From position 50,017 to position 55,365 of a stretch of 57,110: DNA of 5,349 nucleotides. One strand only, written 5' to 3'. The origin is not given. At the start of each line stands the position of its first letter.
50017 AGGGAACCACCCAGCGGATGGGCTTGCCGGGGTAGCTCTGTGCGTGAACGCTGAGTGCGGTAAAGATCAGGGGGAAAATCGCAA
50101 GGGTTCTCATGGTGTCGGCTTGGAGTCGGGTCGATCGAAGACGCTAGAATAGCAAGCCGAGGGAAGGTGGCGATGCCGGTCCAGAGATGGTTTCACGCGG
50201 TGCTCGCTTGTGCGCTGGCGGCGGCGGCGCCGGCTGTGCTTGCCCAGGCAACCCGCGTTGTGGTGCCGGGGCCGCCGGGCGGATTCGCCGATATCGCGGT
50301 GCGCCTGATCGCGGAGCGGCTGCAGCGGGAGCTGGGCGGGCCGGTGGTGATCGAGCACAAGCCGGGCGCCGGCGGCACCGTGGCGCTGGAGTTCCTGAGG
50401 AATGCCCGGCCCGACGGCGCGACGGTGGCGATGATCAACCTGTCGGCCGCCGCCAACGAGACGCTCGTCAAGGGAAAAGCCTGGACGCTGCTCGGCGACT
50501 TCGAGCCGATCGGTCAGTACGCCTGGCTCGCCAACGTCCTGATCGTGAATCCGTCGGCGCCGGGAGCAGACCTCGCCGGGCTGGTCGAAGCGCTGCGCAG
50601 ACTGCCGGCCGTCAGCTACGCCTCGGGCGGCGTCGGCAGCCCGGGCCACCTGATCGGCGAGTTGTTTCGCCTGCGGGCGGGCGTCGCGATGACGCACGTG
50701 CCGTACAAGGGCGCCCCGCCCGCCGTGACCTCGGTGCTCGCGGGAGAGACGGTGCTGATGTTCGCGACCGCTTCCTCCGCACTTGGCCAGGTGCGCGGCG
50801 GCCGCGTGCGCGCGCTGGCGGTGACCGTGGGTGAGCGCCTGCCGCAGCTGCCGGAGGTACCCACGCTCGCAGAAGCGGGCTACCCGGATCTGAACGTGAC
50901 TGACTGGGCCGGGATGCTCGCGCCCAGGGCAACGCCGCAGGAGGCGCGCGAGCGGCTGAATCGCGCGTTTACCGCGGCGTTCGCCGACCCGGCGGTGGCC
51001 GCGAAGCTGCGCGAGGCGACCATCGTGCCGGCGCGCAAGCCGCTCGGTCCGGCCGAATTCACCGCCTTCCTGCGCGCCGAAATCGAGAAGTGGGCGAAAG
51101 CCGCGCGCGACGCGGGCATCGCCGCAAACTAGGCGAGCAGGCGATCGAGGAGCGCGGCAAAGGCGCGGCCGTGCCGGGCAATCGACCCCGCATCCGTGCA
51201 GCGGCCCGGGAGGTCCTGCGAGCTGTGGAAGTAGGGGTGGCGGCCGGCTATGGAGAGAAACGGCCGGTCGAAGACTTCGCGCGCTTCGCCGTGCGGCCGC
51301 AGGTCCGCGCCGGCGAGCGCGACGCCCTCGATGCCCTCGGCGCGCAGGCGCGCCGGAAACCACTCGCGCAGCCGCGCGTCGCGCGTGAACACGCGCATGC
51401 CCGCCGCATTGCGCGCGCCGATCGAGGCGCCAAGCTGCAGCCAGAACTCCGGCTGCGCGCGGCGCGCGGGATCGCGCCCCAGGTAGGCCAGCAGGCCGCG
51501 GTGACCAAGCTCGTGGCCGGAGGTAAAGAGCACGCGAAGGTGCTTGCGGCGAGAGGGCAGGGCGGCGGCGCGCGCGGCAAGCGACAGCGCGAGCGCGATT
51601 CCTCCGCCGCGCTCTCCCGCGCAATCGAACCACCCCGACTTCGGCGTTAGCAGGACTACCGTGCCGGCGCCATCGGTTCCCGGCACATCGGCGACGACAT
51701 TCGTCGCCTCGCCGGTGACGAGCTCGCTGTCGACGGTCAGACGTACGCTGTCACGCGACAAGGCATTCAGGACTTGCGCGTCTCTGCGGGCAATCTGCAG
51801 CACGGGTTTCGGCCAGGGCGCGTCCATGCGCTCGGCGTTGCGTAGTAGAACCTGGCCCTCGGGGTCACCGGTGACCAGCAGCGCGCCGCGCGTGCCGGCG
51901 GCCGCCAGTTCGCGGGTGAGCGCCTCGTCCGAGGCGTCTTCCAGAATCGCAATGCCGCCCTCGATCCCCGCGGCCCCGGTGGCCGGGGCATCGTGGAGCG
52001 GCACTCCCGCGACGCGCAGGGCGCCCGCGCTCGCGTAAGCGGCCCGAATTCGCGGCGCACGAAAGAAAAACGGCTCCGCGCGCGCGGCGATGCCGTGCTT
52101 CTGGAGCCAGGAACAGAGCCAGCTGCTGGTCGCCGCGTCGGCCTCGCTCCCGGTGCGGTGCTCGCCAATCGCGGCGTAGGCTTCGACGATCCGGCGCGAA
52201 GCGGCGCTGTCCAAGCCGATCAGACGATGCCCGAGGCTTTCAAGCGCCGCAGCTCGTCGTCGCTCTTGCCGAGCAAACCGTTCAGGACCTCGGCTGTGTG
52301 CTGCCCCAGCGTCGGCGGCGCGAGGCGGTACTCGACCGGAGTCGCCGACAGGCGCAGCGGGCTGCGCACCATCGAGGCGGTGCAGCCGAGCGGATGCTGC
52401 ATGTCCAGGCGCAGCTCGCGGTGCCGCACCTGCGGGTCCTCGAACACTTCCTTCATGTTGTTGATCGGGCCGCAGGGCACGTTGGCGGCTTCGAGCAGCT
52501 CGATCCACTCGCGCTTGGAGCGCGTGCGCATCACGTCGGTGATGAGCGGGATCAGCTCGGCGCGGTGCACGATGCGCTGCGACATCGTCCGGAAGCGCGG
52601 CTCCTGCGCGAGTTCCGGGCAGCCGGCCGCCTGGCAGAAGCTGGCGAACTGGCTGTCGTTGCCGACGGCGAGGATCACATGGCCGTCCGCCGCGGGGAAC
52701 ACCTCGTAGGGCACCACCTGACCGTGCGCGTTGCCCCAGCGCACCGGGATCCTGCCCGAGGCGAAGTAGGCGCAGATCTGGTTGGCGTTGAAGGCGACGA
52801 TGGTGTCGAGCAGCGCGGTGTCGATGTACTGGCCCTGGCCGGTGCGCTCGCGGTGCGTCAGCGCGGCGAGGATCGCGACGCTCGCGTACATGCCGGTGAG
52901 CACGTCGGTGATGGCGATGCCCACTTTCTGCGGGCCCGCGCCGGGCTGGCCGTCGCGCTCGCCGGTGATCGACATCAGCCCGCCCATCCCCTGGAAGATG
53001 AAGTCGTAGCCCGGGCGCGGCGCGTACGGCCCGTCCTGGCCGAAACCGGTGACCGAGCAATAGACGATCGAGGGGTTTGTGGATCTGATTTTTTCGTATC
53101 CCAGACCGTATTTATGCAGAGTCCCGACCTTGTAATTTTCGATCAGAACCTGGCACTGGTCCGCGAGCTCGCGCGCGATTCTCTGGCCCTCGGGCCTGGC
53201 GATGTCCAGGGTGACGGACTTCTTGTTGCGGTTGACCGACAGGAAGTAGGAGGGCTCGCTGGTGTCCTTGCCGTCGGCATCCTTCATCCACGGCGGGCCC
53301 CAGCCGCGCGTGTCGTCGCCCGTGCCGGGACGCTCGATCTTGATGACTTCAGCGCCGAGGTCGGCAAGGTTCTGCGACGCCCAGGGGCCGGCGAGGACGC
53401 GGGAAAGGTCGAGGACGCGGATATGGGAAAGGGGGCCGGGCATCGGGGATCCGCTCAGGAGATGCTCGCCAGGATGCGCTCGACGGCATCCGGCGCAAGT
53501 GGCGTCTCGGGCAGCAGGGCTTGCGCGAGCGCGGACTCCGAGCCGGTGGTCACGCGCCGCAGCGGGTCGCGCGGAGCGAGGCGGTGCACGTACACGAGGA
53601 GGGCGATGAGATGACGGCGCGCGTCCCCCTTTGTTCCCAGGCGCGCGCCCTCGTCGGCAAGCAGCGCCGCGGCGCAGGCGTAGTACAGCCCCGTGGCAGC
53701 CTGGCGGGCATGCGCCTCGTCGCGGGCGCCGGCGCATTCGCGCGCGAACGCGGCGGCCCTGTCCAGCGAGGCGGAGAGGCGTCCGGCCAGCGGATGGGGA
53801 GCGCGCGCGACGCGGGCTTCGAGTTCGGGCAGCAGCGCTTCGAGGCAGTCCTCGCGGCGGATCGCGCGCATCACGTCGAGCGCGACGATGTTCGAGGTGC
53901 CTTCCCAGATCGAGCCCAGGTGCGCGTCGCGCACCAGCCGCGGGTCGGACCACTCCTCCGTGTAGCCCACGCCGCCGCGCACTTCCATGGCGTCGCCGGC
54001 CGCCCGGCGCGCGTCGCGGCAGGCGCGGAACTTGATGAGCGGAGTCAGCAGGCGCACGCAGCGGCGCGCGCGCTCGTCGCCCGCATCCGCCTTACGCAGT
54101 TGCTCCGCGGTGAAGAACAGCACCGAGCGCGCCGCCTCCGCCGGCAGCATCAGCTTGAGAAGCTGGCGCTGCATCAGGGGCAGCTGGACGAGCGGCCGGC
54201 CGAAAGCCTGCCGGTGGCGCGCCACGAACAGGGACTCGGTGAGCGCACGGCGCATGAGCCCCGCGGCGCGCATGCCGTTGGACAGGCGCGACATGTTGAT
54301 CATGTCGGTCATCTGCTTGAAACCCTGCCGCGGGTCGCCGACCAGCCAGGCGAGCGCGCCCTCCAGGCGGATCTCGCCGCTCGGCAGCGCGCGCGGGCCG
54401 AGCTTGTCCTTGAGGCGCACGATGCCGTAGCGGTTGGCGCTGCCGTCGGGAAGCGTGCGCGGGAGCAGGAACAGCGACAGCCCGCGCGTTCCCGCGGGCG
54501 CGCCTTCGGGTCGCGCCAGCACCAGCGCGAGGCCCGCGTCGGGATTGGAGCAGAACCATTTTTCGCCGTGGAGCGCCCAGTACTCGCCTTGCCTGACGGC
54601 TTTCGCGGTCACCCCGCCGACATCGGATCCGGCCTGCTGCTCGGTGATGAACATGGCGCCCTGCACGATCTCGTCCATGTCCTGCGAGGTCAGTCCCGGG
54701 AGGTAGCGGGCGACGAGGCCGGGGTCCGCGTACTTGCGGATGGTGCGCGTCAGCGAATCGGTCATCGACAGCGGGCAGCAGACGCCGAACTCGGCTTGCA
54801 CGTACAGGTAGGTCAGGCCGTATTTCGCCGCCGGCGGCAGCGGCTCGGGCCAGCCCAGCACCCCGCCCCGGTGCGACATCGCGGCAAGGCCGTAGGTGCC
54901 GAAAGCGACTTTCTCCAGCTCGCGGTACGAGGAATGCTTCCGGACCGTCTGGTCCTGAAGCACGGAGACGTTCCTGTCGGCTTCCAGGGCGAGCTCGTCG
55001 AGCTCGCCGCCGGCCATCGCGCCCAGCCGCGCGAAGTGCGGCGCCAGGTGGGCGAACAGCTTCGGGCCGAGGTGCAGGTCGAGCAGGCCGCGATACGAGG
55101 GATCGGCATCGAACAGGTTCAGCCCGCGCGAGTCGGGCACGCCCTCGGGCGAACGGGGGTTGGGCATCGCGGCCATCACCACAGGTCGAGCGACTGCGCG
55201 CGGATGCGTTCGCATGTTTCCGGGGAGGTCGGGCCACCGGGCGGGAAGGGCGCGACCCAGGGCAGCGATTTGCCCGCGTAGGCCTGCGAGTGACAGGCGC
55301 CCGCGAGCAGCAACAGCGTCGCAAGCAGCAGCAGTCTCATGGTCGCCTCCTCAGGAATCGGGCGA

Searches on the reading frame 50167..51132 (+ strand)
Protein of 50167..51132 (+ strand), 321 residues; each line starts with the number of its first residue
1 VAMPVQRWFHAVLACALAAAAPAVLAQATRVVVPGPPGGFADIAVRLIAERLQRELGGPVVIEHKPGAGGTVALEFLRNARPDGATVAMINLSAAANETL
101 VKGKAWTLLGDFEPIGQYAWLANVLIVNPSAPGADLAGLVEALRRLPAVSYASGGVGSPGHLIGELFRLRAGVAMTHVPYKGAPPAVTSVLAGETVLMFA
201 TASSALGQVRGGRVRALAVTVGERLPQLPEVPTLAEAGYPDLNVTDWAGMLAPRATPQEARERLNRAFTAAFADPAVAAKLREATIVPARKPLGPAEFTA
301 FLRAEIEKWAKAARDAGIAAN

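Call 75: search_protein_families(library=pfam, proteins=[window:50167-51132:+], max_evalue=0.000001)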
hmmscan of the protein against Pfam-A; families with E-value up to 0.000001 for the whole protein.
window:50167-51132:+ (321 aa): 1 family
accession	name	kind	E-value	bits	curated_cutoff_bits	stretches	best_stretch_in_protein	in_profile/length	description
PF03401.19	TctC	-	2.6e-51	175.2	27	1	45-288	2-246/274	Tripartite tricarboxylate transporter family receptor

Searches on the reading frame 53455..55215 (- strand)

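Call 19: search_protein_families(library=pfam, proteins=[window:53455-55215:-], max_evalue=0.00001)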
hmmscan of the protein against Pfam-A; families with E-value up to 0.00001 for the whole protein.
window:53455-55215:- (586 aa): 4 families
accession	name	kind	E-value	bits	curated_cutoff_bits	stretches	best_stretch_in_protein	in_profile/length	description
PF00441.29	Acyl-CoA_dh_1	-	1e-32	113.8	22.4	1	297-452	2-149/150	Acyl-CoA dehydrogenase, C-terminal domain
PF02770.24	Acyl-CoA_dh_M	-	1.2e-14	54.7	33.3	1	187-285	1-95/97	Acyl-CoA dehydrogenase, middle domain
PF18158.6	AidB_N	-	1.8e-07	31.8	22.9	1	27-181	4-155/156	Adaptive response protein AidB N-terminal domain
PF08028.16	Acyl-CoA_dh_2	-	2.6e-07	31.4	22.7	1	314-441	4-133/134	Acyl-CoA dehydrogenase, C-terminal domain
